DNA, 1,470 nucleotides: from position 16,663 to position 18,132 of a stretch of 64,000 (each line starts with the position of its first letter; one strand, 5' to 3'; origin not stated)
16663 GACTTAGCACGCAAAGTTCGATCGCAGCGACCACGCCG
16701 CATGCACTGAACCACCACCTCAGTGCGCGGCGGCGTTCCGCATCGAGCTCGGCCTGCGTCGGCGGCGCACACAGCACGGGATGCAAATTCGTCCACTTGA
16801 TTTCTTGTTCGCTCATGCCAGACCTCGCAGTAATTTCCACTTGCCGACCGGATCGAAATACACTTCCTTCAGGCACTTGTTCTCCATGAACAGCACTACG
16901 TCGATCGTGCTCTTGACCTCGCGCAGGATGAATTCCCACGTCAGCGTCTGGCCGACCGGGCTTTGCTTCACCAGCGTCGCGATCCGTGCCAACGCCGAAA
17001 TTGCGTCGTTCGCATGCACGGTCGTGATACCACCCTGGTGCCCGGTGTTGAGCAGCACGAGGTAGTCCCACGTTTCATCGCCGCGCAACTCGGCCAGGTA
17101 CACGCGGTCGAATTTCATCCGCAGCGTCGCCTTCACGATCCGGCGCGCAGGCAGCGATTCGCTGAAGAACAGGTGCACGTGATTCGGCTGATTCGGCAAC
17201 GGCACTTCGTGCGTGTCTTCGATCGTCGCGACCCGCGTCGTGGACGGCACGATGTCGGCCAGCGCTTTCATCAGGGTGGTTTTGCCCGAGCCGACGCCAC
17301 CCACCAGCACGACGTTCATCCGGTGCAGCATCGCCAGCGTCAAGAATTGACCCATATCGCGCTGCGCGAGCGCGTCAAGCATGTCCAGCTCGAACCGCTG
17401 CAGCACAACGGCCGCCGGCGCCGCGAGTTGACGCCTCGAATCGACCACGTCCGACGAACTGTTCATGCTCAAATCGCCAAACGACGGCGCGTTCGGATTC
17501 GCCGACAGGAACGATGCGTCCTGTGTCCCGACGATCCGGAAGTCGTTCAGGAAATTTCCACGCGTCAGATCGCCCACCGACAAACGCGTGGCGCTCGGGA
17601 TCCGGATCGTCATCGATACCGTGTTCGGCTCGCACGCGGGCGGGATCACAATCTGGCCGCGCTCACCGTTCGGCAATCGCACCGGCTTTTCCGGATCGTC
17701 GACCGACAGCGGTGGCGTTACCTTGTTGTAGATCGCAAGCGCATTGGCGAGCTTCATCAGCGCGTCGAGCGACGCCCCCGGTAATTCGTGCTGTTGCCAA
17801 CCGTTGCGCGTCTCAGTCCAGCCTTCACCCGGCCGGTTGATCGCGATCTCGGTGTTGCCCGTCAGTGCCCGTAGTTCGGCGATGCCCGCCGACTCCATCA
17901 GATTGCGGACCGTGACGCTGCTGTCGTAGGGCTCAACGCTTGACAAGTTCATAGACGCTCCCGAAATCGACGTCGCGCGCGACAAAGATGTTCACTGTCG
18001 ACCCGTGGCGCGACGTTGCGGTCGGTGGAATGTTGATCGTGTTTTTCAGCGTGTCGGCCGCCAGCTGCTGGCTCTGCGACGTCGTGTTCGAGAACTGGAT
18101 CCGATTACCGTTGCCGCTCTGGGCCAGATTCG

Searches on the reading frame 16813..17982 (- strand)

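Call 57: search_protein_families(library=pfam, proteins=[window:16813-17982:-], max_evalue=0.01)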
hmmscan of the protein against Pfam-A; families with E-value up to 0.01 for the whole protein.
window:16813-17982:- (389 aa): 13 families
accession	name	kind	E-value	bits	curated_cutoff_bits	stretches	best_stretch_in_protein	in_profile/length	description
PF00437.27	T2SSE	-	1.5e-25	90.1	24.9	1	205-364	126-273/370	Type II/IV secretion system protein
PF01078.27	Mg_chelatase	-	0.00013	21.9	20.3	1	200-259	1-60/207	Magnesium chelatase, subunit ChlI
PF00005.33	ABC_tran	-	0.0019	19.3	25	1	222-255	12-45/137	ABC transporter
PF24389.1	ORC-CDC6-like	-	0.0019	17.5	27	1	219-241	30-52/571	ORC-CDC6-like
PF13521.12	AAA_28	-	0.0021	18.7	27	1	224-244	2-22/164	AAA domain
PF03029.23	ATP_bind_1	-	0.0026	18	27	1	227-252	2-28/240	Conserved hypothetical ATP binding protein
PF01695.23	IstB_IS21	-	0.0027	17.7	24.1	1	189-242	59-113/238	IstB-like ATP binding protein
PF13555.12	AAA_29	-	0.0029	17.8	27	1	219-248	19-49/61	P-loop containing region of AAA domain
PF02367.23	TsaE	-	0.0034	17.8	26.6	1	208-245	8-45/128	Threonylcarbamoyl adenosine biosynthesis protein TsaE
PF13401.12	AAA_22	-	0.0048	17.6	27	0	220-250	4-33/130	AAA domain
PF13304.12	AAA_21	-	0.005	17.4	27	1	225-244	3-22/304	AAA domain, putative AbiEii toxin, Type IV TA system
PF13191.12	AAA_16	-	0.0052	17.7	32.6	1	222-333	25-122/167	AAA ATPase domain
PF12775.13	AAA_7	-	0.0066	16.4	25.8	0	211-247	23-59/181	P-loop containing dynein motor region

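Call 58: search_protein_families(library=ncbifam, proteins=[window:16813-17982:-], max_evalue=0.001)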
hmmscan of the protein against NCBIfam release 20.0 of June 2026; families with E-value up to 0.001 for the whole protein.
window:16813-17982:- (389 aa): 18 families
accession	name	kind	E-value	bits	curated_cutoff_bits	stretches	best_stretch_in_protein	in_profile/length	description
TIGR02788.1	VirB11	equivalog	3.5e-83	279.1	249.95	2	194-376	117-308/308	P-type DNA transfer ATPase VirB11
NF010475.0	PRK13900.1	equivalog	2.4e-48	164.9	389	2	201-367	140-310/333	type IV secretion system ATPase VirB11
NF010425.0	PRK13851.1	equivalog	6e-46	156.9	461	2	199-367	140-313/344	type IV secretion system protein VirB11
TIGR03819.1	heli_sec_ATPase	hypoth_equivalog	2.3e-35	122.4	373.15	2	200-368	155-327/340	TadA family conjugal transfer-associated ATPase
TIGR02782.1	TrbB_P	equivalog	4e-33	115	304.55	1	213-368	128-280/303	P-type conjugative transfer ATPase TrbB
NF010469.0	PRK13894.1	subfamily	1.1e-27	97.2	508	1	212-344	140-274/320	conjugal transfer ATPase TrbB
NF010407.0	PRK13833.1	subfamily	5.3e-25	88.5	499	1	212-340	135-265/323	conjugal transfer protein TrbB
NF058587.1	archaellum_moto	equivalog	1.5e-14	53.7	550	1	207-335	261-394/527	archaellum flagellar ATPase motor FlaI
NF041000.1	ATPase_ComGA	equivalog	1.3e-10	40.7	300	1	222-347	129-256/267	competence type IV pilus ATPase ComGA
NF053672.1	bindosome_BasE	exception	1.4e-10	40.5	1000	1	213-338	262-392/512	bindosome assembly system ATPase subunit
TIGR01420.1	pilT_fam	subfamily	5e-10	39.1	319.1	1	213-337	114-242/343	PilT/PilU family type 4a pilus ATPase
NF053534.1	T4PilAsmATPsTfpB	equivalog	3e-09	35.8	850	1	207-337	322-452/584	type IV pilus assembly ATPase TfpB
NF007755.0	PRK10436.1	equivalog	1.2e-08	34.1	617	1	206-337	204-335/465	type II secretion system protein GspE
TIGR02533.1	type_II_gspE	equivalog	1.5e-07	30.5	630.25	1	218-335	239-357/486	type II secretion system ATPase GspE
TIGR02538.1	type_IV_pilB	equivalog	2.6e-07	29.7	675.65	1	220-336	314-431/564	type IV-A pilus assembly ATPase PilB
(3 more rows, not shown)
